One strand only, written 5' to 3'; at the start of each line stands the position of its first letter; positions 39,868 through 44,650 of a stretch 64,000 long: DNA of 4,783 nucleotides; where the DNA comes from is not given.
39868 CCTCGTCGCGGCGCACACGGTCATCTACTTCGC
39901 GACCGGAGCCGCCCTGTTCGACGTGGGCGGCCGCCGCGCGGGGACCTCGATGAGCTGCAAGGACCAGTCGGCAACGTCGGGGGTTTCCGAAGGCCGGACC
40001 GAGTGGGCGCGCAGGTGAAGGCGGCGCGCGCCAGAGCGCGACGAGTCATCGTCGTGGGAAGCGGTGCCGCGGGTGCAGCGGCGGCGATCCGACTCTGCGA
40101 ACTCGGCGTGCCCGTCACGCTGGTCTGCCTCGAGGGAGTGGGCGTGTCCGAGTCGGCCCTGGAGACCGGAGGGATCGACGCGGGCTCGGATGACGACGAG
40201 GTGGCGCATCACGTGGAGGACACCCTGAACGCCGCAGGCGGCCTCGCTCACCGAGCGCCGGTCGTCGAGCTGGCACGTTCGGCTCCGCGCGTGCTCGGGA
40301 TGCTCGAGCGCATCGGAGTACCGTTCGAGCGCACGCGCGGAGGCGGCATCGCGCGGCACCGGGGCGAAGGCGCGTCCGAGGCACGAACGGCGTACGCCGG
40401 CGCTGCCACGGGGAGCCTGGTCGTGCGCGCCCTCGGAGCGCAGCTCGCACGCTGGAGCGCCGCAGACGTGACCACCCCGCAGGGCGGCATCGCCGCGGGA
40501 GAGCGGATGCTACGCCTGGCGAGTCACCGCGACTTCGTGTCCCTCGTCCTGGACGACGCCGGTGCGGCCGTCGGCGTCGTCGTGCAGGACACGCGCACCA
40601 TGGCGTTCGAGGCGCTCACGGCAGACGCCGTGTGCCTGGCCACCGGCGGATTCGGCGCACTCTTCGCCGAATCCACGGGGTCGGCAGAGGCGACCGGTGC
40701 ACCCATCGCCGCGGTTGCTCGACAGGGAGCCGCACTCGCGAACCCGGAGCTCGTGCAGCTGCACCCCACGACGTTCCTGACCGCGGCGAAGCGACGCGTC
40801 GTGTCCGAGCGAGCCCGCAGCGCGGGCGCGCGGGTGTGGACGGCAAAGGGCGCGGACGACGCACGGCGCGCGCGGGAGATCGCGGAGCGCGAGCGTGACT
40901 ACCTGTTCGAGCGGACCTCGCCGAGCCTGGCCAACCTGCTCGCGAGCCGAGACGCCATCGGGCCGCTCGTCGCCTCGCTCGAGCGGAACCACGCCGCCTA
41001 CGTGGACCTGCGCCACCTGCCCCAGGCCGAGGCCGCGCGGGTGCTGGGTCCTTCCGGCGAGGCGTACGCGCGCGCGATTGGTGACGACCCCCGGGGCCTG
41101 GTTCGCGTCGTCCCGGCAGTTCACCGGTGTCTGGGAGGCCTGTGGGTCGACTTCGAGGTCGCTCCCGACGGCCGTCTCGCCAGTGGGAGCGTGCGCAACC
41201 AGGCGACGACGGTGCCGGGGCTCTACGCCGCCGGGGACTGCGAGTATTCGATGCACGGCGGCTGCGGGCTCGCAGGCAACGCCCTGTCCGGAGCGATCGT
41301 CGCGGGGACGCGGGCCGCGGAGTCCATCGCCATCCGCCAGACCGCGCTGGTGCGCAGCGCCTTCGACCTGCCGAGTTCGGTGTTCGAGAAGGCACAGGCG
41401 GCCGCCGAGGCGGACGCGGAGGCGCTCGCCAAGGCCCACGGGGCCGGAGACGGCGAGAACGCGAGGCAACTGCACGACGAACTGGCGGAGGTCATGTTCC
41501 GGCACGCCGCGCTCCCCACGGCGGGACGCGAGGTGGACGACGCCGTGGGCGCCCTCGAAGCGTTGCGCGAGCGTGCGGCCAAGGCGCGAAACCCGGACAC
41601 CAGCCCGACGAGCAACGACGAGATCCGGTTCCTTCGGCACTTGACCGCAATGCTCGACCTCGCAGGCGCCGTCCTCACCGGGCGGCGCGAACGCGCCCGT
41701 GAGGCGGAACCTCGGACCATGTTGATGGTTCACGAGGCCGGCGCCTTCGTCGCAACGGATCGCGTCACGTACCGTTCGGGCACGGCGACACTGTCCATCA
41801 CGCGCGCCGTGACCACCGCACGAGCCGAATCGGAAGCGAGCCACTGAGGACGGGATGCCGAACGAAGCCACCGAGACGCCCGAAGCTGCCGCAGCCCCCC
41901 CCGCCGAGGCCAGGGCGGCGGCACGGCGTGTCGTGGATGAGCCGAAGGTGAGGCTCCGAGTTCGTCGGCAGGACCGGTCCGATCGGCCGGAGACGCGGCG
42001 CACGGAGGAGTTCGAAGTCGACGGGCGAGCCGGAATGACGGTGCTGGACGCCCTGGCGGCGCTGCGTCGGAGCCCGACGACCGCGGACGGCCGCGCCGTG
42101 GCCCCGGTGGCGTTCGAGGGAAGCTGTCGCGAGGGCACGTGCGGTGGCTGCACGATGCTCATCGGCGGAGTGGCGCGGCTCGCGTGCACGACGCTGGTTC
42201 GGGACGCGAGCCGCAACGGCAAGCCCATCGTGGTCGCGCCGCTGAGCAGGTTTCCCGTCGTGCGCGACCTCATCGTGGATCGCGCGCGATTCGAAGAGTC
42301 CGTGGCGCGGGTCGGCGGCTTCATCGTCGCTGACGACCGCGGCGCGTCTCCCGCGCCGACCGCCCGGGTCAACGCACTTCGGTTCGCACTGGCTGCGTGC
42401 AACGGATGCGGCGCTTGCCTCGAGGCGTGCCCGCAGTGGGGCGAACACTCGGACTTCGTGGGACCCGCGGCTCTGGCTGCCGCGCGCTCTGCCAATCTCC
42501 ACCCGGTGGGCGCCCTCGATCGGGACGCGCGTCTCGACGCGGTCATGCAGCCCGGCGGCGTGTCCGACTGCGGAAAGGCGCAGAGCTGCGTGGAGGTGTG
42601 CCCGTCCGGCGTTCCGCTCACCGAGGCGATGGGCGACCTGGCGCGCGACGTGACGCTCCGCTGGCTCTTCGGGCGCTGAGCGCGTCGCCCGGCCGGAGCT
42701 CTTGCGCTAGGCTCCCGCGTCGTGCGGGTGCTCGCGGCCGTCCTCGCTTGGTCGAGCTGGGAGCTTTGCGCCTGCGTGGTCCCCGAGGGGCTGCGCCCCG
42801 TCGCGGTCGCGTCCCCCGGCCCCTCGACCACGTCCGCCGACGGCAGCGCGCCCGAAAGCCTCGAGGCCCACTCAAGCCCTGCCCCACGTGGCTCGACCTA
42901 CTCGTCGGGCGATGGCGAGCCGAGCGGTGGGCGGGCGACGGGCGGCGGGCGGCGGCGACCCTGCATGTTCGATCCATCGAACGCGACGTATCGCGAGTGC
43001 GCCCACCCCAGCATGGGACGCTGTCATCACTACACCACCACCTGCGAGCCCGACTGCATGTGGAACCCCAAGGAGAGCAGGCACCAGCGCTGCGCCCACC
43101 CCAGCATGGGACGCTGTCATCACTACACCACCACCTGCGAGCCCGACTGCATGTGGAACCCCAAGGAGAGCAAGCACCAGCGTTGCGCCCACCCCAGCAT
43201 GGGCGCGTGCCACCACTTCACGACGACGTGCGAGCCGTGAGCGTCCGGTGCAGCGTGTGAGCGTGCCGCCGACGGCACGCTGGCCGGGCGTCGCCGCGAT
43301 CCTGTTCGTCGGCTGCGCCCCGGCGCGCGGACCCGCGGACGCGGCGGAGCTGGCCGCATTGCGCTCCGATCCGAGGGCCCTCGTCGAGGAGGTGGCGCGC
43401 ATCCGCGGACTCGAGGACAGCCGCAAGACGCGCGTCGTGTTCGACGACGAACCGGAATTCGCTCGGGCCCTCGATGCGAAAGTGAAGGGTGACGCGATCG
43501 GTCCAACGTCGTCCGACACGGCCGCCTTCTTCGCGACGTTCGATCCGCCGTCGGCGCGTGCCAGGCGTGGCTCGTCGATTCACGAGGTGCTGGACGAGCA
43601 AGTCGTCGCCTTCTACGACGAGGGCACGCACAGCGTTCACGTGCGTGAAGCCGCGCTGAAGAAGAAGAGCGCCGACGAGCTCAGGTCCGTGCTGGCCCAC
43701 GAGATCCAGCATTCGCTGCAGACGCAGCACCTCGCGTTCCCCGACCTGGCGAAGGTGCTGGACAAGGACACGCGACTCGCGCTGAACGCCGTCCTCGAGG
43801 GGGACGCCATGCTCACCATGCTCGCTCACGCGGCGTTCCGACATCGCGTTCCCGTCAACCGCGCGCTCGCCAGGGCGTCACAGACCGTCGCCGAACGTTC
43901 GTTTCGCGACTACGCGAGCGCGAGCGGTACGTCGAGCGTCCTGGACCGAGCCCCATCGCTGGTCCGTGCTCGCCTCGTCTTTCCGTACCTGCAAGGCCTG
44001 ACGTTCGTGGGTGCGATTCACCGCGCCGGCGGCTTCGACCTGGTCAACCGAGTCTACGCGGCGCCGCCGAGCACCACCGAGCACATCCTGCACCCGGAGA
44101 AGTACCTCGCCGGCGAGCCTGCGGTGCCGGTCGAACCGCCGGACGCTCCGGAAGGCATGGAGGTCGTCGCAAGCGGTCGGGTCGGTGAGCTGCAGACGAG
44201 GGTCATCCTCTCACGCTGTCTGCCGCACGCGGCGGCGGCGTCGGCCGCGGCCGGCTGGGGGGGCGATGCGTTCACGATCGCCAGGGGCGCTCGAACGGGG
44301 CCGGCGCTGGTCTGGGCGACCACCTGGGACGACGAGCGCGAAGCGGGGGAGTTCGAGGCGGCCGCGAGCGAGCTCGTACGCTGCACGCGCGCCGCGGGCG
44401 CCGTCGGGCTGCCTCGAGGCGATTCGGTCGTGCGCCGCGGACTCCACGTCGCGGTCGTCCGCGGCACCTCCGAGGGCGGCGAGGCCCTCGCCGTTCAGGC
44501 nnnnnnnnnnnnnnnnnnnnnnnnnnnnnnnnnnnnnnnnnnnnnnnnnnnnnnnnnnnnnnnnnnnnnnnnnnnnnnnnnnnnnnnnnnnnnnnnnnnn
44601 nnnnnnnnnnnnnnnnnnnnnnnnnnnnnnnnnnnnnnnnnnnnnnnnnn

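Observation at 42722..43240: Exported Cys/His/Met-rich mini-protein built from near-identical 93-bp tandem repeats, family unknown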

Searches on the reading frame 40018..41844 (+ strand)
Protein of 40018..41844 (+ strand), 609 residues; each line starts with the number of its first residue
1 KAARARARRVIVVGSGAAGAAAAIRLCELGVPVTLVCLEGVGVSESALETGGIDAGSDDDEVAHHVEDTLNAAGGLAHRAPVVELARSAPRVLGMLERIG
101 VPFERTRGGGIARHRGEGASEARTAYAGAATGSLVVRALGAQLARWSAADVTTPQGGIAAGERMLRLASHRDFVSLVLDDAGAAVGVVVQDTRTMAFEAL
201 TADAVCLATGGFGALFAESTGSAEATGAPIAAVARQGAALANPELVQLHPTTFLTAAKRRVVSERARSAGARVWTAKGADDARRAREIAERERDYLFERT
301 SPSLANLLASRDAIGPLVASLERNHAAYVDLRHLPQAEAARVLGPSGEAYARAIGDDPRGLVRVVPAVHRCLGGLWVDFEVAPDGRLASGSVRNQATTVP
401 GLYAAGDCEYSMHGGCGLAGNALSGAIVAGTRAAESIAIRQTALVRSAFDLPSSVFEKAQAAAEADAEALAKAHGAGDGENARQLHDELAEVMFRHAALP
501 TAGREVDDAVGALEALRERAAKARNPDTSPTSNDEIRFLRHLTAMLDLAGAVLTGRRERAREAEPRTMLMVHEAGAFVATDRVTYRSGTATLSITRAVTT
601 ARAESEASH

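Call 7: search_protein_families(library=pfam, proteins=[window:40018-41844:+], max_evalue=0.01)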
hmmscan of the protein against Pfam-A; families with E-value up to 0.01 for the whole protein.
window:40018-41844:+ (609 aa): 5 families
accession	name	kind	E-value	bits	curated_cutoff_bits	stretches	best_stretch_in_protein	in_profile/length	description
PF00890.30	FAD_binding_2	-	4e-40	138.7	20.4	1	10-423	2-414/414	FAD binding domain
PF07992.20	Pyr_redox_2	-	1.4e-07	31.7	26.1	1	9-77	2-58/291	Pyridine nucleotide-disulphide oxidoreductase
PF02910.25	Succ_DH_flav_C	-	1.2e-05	25.7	20.8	1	486-559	1-74/130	Fumarate reductase flavoprotein C-term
PF01266.30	DAO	-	9.5e-05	22.5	27.9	1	9-300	1-293/353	FAD dependent oxidoreductase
PF01134.28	GIDA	-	0.0056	16.2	22.1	1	10-37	2-29/391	Glucose inhibited division protein A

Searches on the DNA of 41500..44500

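Call 48: search_rna_families(source=window, start=41500, end=44500, threshold=evalue, max_evalue=1)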
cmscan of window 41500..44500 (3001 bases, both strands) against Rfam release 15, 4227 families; matches with E-value up to 1: 0.
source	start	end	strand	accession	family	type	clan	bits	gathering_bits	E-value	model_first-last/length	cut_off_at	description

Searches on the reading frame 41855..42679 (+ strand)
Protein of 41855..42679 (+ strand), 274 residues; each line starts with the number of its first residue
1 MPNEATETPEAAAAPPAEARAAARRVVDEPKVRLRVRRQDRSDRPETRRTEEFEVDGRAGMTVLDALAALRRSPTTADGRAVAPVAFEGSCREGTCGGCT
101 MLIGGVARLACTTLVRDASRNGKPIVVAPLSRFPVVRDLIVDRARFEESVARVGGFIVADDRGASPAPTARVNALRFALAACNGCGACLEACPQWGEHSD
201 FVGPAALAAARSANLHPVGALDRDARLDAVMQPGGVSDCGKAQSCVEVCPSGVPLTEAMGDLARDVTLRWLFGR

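Call 7: search_protein_families(library=pfam, proteins=[window:41855-42676:+], max_evalue=0.01)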
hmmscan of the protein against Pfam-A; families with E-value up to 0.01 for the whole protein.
window:41855-42676:+ (274 aa): 11 families
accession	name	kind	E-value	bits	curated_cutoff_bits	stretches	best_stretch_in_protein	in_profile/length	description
PF13085.11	Fer2_3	-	2e-27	95.8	27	1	34-147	2-106/107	2Fe-2S iron-sulfur cluster binding domain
PF13183.11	Fer4_8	-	3.7e-08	34.2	27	1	179-253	2-68/68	4Fe-4S dicluster domain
PF12838.12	Fer4_7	-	1.1e-07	32.6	27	1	182-253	2-52/52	4Fe-4S dicluster domain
PF13237.11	Fer4_10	-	5.2e-07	29.9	25.5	1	178-250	5-53/53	4Fe-4S dicluster domain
PF13534.11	Fer4_17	-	5.6e-07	30.4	22.2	1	181-253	1-60/61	4Fe-4S dicluster domain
PF13187.11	Fer4_9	-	1.5e-05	25.4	27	2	181-252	1-50/52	4Fe-4S dicluster domain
PF13746.11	Fer4_18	-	0.00017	22.2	27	0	230-257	52-79/114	4Fe-4S dicluster domain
PF12837.12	Fer4_6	-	0.00036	20.8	25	1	180-193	7-20/24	4Fe-4S binding domain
PF12797.12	Fer4_2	-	0.00048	20.4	24.5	1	179-193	7-21/22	4Fe-4S binding domain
PF00037.32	Fer4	-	0.0041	17.3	21.1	1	181-193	7-19/24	4Fe-4S binding domain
PF12800.12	Fer4_4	-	0.0079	16.9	24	1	181-195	3-17/17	4Fe-4S binding domain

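Call 83: list_cluster_members(proteins=[window:41855-42676:+, window:33040-33996:+, window:30988-31983:+, window:31990-32985:+, window:36030-36824:-])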
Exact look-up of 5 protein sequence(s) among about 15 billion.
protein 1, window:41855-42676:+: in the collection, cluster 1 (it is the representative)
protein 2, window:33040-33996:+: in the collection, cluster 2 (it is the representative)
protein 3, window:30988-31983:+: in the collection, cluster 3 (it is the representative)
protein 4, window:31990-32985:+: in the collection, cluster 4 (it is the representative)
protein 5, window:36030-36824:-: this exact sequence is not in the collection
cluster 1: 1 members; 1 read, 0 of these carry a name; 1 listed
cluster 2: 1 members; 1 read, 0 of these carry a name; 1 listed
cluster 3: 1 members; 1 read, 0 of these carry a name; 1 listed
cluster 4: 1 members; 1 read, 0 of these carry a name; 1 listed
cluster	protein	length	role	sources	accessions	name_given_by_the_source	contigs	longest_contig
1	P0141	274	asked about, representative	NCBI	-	-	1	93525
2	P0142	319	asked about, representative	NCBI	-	-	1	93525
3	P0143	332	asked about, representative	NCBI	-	-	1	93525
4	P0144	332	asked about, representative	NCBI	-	-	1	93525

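Call 84: find_encoding_contigs(protein=window:41855-42679:+, flank=1000, max_places=1)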
Protein window:41855-42679:+ (274 aa): no gene with exactly this product is on record in the collection.
